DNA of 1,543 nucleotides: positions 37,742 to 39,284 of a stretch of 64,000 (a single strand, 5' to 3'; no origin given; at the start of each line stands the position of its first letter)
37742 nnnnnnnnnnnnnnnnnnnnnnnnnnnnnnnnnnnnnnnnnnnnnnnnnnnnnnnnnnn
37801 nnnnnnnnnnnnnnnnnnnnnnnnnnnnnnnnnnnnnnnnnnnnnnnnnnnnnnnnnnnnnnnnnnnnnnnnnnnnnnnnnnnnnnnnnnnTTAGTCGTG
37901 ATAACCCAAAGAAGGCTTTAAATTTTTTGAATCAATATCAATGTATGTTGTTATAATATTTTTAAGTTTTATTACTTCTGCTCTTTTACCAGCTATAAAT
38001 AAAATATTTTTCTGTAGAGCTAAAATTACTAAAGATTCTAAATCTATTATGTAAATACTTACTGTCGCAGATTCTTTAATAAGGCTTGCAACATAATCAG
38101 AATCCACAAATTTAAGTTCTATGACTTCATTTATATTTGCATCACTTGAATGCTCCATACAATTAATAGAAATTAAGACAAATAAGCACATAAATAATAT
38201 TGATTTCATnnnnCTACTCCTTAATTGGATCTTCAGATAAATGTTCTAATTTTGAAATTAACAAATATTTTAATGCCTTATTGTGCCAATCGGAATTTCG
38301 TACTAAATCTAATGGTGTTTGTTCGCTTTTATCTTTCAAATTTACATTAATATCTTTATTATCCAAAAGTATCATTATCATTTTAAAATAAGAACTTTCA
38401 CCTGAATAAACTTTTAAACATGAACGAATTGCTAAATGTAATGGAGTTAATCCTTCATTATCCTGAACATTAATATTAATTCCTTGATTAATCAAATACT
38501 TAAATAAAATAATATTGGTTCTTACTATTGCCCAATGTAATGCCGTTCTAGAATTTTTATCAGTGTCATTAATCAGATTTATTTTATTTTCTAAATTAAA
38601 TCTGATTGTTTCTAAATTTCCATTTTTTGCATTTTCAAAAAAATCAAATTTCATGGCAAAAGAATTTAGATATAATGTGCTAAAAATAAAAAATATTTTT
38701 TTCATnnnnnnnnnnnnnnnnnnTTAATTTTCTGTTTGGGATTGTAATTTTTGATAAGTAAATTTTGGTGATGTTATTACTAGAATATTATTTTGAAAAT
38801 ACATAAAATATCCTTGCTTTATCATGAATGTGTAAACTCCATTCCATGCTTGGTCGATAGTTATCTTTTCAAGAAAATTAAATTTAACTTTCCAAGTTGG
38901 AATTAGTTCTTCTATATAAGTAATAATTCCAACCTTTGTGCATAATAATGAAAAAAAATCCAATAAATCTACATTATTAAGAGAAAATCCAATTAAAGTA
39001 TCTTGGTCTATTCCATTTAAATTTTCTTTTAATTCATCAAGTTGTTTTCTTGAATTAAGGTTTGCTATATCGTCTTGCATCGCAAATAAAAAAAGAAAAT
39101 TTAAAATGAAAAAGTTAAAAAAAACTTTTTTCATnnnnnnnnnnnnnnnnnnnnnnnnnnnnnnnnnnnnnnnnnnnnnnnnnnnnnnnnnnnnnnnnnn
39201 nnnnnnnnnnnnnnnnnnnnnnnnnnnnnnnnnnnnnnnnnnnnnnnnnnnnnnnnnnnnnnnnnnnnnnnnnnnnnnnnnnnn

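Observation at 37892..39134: Free-standing, individually exported secretin N0 and N1 domains encoded as mini-genes alternating with ankyrin genes, upstream of the secretin operon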

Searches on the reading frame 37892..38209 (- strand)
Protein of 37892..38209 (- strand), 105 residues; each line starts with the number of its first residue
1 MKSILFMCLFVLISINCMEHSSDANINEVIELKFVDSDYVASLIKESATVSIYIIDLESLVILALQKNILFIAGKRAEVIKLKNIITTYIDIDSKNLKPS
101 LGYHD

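Call 4: search_protein_families(library=pfam, proteins=[window:37892-38209:-], max_evalue=1)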
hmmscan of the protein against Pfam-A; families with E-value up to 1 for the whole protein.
window:37892-38209:- (105 aa): 1 family
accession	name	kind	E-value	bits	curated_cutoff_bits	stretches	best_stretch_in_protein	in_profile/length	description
PF23248.1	KH_PARP14_2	-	0.0055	16.9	27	1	59-91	28-60/72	PARP14, second type I KH domain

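Call 12: find_homologous_proteins(query=window:37892-38209:-, max_evalue=0.01)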
Query window:37892-38209:- (105 aa): 1 proteins with E <= 0.01 among 9 candidates.
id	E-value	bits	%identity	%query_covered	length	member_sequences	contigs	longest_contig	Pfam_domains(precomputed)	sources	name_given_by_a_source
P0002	2.2e-57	209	100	100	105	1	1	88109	-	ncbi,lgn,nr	ncbi:hypothetical protein M1446_00735 [Candidatus Dependentiae bacterium]|nr:hypothetical protein [C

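Call 15: search_solved_structures(query=window:37892-38209:-, max_evalue=10, show_alignments=3)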
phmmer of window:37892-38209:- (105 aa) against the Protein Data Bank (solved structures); distinct sequences matched with E-value up to 10: 0.

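Call 42: predict_structure(alignment_id=A3)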
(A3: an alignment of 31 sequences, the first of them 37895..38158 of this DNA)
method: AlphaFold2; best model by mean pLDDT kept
length: 88 residues; sequences in the alignment: 31
mean_pLDDT: 80.6   pTM: 0.67
mean pLDDT of the five models: 80.6, 79.7, 78.1, 74.5, 66.7
residues with pLDDT >= 90: 37; 70-90: 29; 50-70: 19; < 50: 3
segments of 3 or more residues with pLDDT < 50: none
pLDDT, mean of each block of 10 residues (from residue 1): 71 93 88 66 85 92 91 80 53
secondary structure, 60 per line:
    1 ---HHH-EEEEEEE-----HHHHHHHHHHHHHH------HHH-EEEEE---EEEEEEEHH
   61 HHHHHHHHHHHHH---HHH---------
elements in order: E8-14 H20-33 E44-48 E52-58 H59-73

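Call 46: fold_search(model_id=the predicted structure, library=pdb)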
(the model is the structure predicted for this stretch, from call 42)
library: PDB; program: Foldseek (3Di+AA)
matches with E <= 10: 535; with E <= 0.001: 0
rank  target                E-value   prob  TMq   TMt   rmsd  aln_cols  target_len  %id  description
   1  3oss_D                1.8e-02  1.00  0.59  0.34   7.0        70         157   14  The crystal structure of enterotoxigenic Escherichia coli GspC-GspD complex from the type II secretion system (released 2011-08-03)
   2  3ezj_E                3.5e-02  1.00  0.58  0.28   5.1        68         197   15  Crystal structure of the N-terminal domain of the secretin GspD from ETEC determined with the assistance of a nanobody (released 2009-02-17)
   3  3ezj_G                3.8e-02  1.00  0.58  0.27   7.0        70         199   14  Crystal structure of the N-terminal domain of the secretin GspD from ETEC determined with the assistance of a nanobody (released 2009-02-17)
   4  6rwk_0                4.0e-02  1.00  0.54  0.36   2.3        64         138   22  MxiD N0 N1 and MxiG C-terminal domains of the Shigella type 3 secretion system (released 2020-02-12)
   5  3ezj_C                4.3e-02  1.00  0.58  0.28   8.9        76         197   16  Crystal structure of the N-terminal domain of the secretin GspD from ETEC determined with the assistance of a nanobody (released 2009-02-17)
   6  8co1_A1               6.8e-02  1.00  0.61  0.09   1.9        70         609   13  Type II Secretion System (released 2024-04-10)
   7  5wq9_A                1.1e-01  0.99  0.57  0.12   3.4        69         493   25  CryoEM structure of type II secretion system secretin GspD G453A mutant in Vibrio cholerae (released 2016-12-28)
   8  5wq8_A                1.1e-01  0.99  0.57  0.12   3.4        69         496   25  CryoEM structure of type II secretion system secretin GspD in Vibrio cholerae (released 2016-12-28)
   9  6gy4_D                1.2e-01  0.85  0.45  0.53   4.2        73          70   14  Crystal structure of the N-terminal KH domain of human BICC1 (released 2018-07-18)
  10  6i1x_A                1.4e-01  0.98  0.52  0.11   3.4        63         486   21  Aeromonas hydrophila ExeD (released 2019-04-10)
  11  3gr5                  1.5e-01  0.99  0.53  0.32   2.8        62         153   10  Periplasmic domain of the outer membrane secretin EscC from enteropathogenic E.coli (EPEC) (released 2009-05-19)
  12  3ezj_A                1.9e-01  0.99  0.57  0.27   3.2        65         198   15  Crystal structure of the N-terminal domain of the secretin GspD from ETEC determined with the assistance of a nanobody (released 2009-02-17)
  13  4e9j_B                3.3e-01  0.96  0.58  0.27   2.6        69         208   19  Crystal structure of the N-terminal domain of the secretin XcpQ from Pseudomonas aeruginosa (released 2012-12-05)
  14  6pem_A                3.5e-01  0.90  0.51  0.34   2.9        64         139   19  Focussed refinement of InvGN0N1:SpaPQR:PrgHK from Salmonella SPI-1 injectisome NC-base (released 2019-10-23)
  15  2ia0_B                3.7e-01  0.28  0.36  0.24   6.1        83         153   13  Transcriptional Regulatory Protein PF0864 From Pyrococcus Furiosus a Member of the ASNC Family (PF0864) (released 2006-10-31)
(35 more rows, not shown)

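Call 68: search_protein_families(library=ncbifam, proteins=[window:37892-38209:-], max_evalue=1)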
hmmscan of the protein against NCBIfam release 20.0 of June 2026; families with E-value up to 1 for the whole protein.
window:37892-38209:- (105 aa): 0 families

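Call 69: find_related_loci(query=window:37892-38209:-, collection=metagenome_contigs, flank=6000)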
Query window:37892-38209:- (105 aa) in metagenome_contigs; peptide patterns used: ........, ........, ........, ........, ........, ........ (x = any residue, [..] = any of these).
410 stretches matched a pattern, but none encodes a relative of the query by tblastn (E <= 1e-3).

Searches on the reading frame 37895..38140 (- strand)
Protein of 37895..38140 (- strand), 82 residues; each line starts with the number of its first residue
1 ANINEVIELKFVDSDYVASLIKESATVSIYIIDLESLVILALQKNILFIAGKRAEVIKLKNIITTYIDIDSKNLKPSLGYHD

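Call 67: search_protein_families(library=pfam, proteins=[window:37895-38140:-], max_evalue=10)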
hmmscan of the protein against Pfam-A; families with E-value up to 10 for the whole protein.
window:37895-38140:- (82 aa): 2 families
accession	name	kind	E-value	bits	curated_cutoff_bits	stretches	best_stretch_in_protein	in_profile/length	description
PF23248.1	KH_PARP14_2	-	0.0033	17.6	27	1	36-68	28-60/72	PARP14, second type I KH domain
PF10035.14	DUF2179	-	0.12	12.7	22.8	1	43-65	16-38/55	Uncharacterized protein conserved in bacteria (DUF2179)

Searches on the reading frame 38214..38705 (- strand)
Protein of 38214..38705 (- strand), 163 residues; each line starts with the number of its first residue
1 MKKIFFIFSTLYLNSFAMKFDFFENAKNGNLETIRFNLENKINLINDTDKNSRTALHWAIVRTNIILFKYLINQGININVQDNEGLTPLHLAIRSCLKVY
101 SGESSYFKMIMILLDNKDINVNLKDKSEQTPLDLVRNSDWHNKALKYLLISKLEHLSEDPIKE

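Call 4: search_protein_families(library=pfam, proteins=[window:38214-38705:-], max_evalue=1)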
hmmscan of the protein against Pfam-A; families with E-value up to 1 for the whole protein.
window:38214-38705:- (163 aa): 6 families
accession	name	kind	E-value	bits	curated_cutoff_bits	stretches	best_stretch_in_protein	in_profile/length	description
PF13637.12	Ank_4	-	1.8e-18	66.6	22.7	3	26-72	5-50/50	Ankyrin repeats (many copies)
PF12796.13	Ank_2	-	5.4e-16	59.4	27.3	2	26-95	5-70/90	Ankyrin repeats (3 copies)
PF00023.36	Ank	-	4.9e-13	49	21.1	2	53-83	3-33/33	Ankyrin repeat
PF13857.12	Ank_5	-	4.1e-11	43.4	27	1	45-92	9-56/56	Ankyrin repeats (many copies)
PF13606.12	Ank_3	-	1.9e-08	34.2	22.3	1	53-80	3-30/30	Ankyrin repeat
PF23807.1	RHH_10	-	0.23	12.2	27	1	97-137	38-80/84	Ribbon-helix-helix protein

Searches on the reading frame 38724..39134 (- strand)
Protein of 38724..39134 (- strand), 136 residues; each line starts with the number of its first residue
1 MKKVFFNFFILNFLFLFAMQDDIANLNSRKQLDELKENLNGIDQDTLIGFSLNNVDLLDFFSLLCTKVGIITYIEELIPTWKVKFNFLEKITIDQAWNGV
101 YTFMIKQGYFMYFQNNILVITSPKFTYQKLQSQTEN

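Call 4: search_protein_families(library=pfam, proteins=[window:38724-39134:-], max_evalue=1)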
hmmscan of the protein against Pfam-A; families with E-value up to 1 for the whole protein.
window:38724-39134:- (136 aa): 0 families

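Call 11: find_homologous_proteins(query=window:38724-39134:-, max_evalue=0.01)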
Query window:38724-39134:- (136 aa): 1 proteins with E <= 0.01 among 11 candidates.
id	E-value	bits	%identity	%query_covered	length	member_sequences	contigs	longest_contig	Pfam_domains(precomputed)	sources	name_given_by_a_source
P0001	3.3e-82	291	100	100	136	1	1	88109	-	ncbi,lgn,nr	ncbi:hypothetical protein M1446_00745 [Candidatus Dependentiae bacterium]|nr:hypothetical protein [C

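Call 14: search_solved_structures(query=window:38724-39134:-, max_evalue=10, show_alignments=3)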
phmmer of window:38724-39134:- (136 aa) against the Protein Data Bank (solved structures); distinct sequences matched with E-value up to 10: 0.

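Call 41: predict_structure(alignment_id=A2)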
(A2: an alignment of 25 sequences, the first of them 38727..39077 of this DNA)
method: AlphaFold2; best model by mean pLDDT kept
length: 117 residues; sequences in the alignment: 25
mean_pLDDT: 75.3   pTM: 0.59
mean pLDDT of the five models: 75.3, 74.2, 71.4, 70.6, 69.7
residues with pLDDT >= 90: 0; 70-90: 95; 50-70: 12; < 50: 10
segments of 3 or more residues with pLDDT < 50: 108-117
pLDDT, mean of each block of 10 residues (from residue 1): 68 75 78 77 83 76 76 87 86 83 62 43
secondary structure, 60 per line:
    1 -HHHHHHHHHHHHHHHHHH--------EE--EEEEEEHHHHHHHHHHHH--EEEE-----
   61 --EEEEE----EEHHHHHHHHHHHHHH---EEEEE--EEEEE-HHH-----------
elements in order: H2-19 E32-37 H38-49 E52-55 E63-67 H74-87 E91-95 E98-102

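Call 45: fold_search(model_id=the predicted structure, library=pdb)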
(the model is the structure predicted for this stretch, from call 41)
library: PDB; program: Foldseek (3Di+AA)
matches with E <= 10: 144; with E <= 0.001: 0
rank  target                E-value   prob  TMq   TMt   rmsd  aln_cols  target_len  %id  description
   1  4ar0_MODEL_1_A        1.4e-03  1.00  0.57  0.53   3.5        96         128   18  N0 domain of Neisseria meningitidis Pilus assembly protein PilQ (released 2012-10-17)
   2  7pmp_MODEL_1_A        2.5e-03  1.00  0.51  0.53   7.0        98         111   15  Solution structure of Legionella pneumophila LspD (released 2022-09-14)
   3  4jtm_A                3.5e-03  1.00  0.53  0.74   2.7        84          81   17  Structure of the N0 domain of the type II secretin from enterotoxigenic Escherichia coli (released 2013-07-03)
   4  3ezj_G                4.3e-03  1.00  0.56  0.34   1.8        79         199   13  Crystal structure of the N-terminal domain of the secretin GspD from ETEC determined with the assistance of a nanobody (released 2009-02-17)
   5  2y9k_A                6.4e-03  1.00  0.51  0.44   2.2        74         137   18  Three-dimensional model of Salmonella's needle complex at subnanometer resolution (released 2011-03-23)
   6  7ah9_5B               6.4e-03  1.00  0.51  0.14   6.8        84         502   17  Substrate-engaged type 3 secretion system needle complex from Salmonella enterica typhimurium - SpaR state 1 (released 2021-03-17)
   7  6pem_B                7.3e-03  0.99  0.44  0.37   5.2        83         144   16  Focussed refinement of InvGN0N1:SpaPQR:PrgHK from Salmonella SPI-1 injectisome NC-base (released 2019-10-23)
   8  6q14_B                7.3e-03  0.99  0.44  0.13   5.2        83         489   16  Structure of the Salmonella SPI-1 injectisome NC-base (released 2019-10-23)
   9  4ec5_B                8.4e-03  1.00  0.55  0.32   1.7        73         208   12  Crystal structure of the S210C (dimer) mutant from the N-terminal domain of the secretin XcpQ from Pseudomonas aerugin (released 2012-12-05)
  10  3ezj_E                8.4e-03  1.00  0.51  0.32   2.4        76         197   16  Crystal structure of the N-terminal domain of the secretin GspD from ETEC determined with the assistance of a nanobody (released 2009-02-17)
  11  7ah9_5O               8.4e-03  0.99  0.45  0.13   4.5        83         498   16  Substrate-engaged type 3 secretion system needle complex from Salmonella enterica typhimurium - SpaR state 1 (released 2021-03-17)
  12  7ah9_5M               9.0e-03  1.00  0.48  0.13   3.7        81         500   17  Substrate-engaged type 3 secretion system needle complex from Salmonella enterica typhimurium - SpaR state 1 (released 2021-03-17)
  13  4av2_A                1.0e-02  1.00  0.51  0.24   2.7        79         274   19  Single particle electron microscopy of PilQ dodecameric complexes from Neisseria meningitidis. (released 2012-10-17)
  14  7ah9_5G               1.0e-02  1.00  0.52  0.14   2.9        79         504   18  Substrate-engaged type 3 secretion system needle complex from Salmonella enterica typhimurium - SpaR state 1 (released 2021-03-17)
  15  3cdd_E                1.1e-02  1.00  0.46  0.19   2.8        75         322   16  Crystal structure of prophage MuSo2, 43 kDa tail protein from Shewanella oneidensis (released 2008-03-11)
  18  3ezj_A                1.3e-02  1.00  0.50  0.31   2.4        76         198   16  Crystal structure of the N-terminal domain of the secretin GspD from ETEC determined with the assistance of a nanobody (released 2009-02-17)
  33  3ezj_C                2.5e-02  1.00  0.55  0.34   1.8        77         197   13  Crystal structure of the N-terminal domain of the secretin GspD from ETEC determined with the assistance of a nanobody (released 2009-02-17)
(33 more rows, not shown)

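Call 48: search_protein_representatives(protein=window:38727-39077:-)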
Query: 117 residues. Proteins with E-value up to 0.001 (for the whole library): 1; up to 1e-10: 1; up to 1e-30: 1. The best 1 are listed.
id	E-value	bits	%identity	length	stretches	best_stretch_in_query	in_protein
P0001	4.1e-71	252.7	100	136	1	1-117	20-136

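Call 68: search_protein_families(library=ncbifam, proteins=[window:38724-39134:-], max_evalue=1)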
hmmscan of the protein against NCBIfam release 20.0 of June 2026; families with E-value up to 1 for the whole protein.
window:38724-39134:- (136 aa): 0 families
